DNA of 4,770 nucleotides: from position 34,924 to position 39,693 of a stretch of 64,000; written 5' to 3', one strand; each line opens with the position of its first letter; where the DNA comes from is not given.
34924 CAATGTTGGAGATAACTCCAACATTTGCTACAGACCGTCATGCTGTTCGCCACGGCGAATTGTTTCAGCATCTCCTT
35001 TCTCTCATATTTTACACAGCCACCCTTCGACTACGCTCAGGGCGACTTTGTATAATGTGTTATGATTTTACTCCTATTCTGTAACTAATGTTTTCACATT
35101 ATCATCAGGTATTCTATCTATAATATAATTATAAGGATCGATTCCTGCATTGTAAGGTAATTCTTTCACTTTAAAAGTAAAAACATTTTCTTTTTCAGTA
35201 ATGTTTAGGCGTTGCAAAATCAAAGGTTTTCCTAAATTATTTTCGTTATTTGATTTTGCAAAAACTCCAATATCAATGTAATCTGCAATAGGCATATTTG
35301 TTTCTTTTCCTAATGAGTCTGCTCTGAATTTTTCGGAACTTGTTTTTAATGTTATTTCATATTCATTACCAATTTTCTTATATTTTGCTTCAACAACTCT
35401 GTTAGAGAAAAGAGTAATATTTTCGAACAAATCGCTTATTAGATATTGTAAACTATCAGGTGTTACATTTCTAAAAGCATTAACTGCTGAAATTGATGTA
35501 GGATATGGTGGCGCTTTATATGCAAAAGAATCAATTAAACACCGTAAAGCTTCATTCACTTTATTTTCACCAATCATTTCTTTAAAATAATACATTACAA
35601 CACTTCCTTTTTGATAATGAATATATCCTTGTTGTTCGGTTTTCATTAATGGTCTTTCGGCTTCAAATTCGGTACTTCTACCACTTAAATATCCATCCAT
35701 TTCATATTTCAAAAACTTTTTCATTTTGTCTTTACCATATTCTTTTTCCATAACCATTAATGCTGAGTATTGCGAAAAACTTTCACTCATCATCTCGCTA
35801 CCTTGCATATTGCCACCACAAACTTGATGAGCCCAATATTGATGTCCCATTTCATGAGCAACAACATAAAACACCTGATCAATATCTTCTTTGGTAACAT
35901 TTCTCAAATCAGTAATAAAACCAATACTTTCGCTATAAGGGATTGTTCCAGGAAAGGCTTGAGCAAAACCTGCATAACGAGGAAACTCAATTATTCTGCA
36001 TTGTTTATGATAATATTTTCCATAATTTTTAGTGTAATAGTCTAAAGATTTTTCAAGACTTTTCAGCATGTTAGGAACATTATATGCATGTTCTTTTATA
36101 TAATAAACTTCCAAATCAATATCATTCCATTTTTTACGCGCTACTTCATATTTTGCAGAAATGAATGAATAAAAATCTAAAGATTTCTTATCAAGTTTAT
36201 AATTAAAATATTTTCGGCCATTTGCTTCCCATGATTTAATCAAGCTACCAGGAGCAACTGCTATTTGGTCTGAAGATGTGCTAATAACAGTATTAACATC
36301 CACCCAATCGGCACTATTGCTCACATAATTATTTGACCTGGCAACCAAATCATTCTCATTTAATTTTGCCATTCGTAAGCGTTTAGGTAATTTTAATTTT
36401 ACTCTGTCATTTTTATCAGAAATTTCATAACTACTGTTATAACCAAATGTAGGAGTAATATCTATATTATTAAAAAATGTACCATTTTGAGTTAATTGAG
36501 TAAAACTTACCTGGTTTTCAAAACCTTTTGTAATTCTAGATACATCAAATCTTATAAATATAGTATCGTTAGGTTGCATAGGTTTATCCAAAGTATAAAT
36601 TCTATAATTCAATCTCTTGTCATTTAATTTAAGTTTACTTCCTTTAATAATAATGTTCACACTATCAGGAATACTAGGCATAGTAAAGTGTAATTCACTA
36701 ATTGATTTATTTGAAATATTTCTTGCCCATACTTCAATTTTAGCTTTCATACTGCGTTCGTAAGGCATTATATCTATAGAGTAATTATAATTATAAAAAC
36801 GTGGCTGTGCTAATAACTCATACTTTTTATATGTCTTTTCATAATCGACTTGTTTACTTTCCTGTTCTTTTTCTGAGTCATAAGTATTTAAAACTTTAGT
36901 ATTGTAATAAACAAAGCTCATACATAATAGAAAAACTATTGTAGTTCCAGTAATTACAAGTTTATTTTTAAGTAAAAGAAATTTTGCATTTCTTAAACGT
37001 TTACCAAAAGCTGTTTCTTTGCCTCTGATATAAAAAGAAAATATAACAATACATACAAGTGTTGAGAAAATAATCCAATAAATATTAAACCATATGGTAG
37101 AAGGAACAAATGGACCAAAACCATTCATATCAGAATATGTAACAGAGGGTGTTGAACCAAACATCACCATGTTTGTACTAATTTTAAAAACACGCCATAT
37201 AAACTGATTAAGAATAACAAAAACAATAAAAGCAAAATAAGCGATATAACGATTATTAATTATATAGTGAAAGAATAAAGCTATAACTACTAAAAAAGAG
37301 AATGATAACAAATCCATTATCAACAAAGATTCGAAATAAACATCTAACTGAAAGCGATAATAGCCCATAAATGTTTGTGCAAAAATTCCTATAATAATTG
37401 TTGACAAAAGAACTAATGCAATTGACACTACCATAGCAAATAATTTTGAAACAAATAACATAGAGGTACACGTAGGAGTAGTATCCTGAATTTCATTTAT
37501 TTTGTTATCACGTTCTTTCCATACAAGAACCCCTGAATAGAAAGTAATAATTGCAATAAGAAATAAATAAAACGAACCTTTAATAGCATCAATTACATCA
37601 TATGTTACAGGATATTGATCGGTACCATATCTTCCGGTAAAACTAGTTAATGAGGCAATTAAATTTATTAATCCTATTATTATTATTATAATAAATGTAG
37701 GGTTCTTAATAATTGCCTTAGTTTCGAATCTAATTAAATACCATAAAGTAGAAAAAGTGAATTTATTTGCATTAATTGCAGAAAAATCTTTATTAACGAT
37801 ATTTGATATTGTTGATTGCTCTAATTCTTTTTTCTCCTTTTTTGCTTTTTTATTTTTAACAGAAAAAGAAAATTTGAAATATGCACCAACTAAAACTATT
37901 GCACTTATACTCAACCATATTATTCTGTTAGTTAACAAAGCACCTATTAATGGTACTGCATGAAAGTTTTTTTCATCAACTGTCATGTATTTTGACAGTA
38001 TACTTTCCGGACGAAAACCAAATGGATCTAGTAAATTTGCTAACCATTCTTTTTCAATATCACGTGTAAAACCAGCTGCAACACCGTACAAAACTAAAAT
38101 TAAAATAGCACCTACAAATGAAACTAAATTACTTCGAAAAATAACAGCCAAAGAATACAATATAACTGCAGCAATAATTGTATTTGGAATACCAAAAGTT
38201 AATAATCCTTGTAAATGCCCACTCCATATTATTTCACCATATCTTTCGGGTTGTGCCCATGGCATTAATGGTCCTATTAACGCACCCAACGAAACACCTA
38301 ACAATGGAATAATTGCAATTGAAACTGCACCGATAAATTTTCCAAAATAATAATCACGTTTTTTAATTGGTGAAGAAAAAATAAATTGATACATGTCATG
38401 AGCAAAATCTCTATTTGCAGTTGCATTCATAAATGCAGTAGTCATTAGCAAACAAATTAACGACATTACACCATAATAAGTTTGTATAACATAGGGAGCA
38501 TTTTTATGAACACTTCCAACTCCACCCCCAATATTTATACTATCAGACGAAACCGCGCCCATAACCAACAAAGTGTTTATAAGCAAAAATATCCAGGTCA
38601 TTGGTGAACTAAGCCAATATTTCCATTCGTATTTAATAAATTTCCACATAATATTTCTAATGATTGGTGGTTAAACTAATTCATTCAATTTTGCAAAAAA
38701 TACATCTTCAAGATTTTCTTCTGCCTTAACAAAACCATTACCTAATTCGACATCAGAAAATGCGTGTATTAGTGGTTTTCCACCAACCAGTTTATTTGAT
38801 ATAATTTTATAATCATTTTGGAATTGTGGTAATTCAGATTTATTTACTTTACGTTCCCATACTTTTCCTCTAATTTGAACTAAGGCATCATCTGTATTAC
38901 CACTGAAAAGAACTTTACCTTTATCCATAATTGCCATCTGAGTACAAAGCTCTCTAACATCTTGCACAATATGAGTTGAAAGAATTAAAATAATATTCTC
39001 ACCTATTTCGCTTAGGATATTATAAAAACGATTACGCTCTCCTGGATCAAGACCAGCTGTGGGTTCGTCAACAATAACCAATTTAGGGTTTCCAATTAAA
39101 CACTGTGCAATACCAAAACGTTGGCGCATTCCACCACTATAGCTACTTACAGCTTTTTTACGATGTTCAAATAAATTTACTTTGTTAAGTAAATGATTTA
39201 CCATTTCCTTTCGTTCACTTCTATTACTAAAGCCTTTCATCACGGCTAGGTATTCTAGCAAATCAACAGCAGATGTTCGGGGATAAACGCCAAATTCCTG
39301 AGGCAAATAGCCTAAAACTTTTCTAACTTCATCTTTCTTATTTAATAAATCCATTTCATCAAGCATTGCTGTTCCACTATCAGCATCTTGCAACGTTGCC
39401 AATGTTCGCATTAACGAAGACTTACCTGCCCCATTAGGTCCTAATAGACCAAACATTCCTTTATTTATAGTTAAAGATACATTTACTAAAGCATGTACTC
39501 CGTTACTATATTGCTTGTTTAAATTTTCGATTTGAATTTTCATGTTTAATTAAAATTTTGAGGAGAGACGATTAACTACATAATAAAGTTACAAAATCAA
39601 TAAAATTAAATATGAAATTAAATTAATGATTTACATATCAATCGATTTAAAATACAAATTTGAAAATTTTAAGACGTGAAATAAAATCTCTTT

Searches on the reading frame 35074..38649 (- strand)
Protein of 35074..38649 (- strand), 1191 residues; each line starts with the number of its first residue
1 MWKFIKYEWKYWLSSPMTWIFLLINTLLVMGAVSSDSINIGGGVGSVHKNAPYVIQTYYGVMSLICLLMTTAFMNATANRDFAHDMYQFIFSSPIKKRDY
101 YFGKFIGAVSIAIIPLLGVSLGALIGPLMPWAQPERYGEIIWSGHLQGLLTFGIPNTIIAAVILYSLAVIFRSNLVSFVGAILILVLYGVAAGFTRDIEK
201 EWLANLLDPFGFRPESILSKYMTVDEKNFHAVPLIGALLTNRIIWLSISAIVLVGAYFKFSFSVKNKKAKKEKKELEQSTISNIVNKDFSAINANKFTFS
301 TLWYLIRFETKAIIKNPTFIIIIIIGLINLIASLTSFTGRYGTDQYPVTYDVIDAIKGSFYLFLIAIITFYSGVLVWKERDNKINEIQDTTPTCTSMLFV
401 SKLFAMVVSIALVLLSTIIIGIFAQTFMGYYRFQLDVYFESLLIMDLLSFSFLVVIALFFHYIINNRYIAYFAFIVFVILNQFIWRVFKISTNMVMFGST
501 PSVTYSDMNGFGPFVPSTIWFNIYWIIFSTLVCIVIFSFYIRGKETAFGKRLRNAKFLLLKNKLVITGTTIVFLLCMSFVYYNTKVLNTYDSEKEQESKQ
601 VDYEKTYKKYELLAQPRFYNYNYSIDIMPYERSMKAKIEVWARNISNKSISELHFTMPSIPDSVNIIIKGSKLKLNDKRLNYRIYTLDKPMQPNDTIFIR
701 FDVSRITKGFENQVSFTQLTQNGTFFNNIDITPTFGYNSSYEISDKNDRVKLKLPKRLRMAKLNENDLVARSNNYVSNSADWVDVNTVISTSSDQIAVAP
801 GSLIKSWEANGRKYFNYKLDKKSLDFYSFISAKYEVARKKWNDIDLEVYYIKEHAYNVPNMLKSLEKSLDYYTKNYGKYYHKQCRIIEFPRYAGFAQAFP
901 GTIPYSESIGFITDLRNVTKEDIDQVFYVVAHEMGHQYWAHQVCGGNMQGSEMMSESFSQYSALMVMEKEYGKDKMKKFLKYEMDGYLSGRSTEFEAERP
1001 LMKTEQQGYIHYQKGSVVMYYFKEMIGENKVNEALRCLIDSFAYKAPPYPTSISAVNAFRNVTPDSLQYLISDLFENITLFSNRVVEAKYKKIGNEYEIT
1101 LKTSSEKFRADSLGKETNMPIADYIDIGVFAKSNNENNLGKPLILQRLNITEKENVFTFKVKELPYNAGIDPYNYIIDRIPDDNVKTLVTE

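Call 12: search_protein_families(library=pfam, proteins=[window:35074-38649:-], max_evalue=0.001)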
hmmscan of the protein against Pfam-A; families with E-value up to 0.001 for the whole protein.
window:35074-38649:- (1191 aa): 3 families
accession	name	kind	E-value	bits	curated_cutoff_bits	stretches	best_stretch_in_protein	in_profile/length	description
PF01433.26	Peptidase_M1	-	2.6e-12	47.3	27.7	1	864-1046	5-193/218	Peptidase family M1 domain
PF12730.13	ABC2_membrane_4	-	5.6e-07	30.1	27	1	314-477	10-174/179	ABC-2 family transporter protein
PF12698.13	ABC2_membrane_3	-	5.7e-05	22.8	31.6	1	53-179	159-273/347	ABC-2 family transporter protein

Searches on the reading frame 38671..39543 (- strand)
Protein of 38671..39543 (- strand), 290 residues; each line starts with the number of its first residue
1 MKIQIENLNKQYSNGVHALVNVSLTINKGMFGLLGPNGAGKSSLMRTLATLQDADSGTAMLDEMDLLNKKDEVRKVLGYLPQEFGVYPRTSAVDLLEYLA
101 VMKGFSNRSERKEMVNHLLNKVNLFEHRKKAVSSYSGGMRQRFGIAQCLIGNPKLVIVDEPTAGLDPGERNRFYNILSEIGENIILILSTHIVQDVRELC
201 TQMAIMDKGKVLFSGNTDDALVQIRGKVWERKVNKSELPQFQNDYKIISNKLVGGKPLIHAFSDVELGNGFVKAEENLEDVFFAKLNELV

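Call 12: search_protein_families(library=pfam, proteins=[window:38671-39543:-], max_evalue=0.001)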
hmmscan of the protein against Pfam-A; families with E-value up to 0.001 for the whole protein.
window:38671-39543:- (290 aa): 4 families
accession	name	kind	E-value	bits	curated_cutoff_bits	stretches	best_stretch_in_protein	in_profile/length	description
PF00005.33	ABC_tran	-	4.8e-29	102.1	25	1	20-163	2-137/137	ABC transporter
PF13304.12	AAA_21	-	4.9e-12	47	27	2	134-191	237-298/304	AAA domain, putative AbiEii toxin, Type IV TA system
PF02463.25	SMC_N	-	4e-05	23.6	40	0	21-48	17-44/220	RecF/RecN/SMC N terminal domain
PF13476.12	AAA_23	-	0.00029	22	27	1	3-47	2-38/201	AAA domain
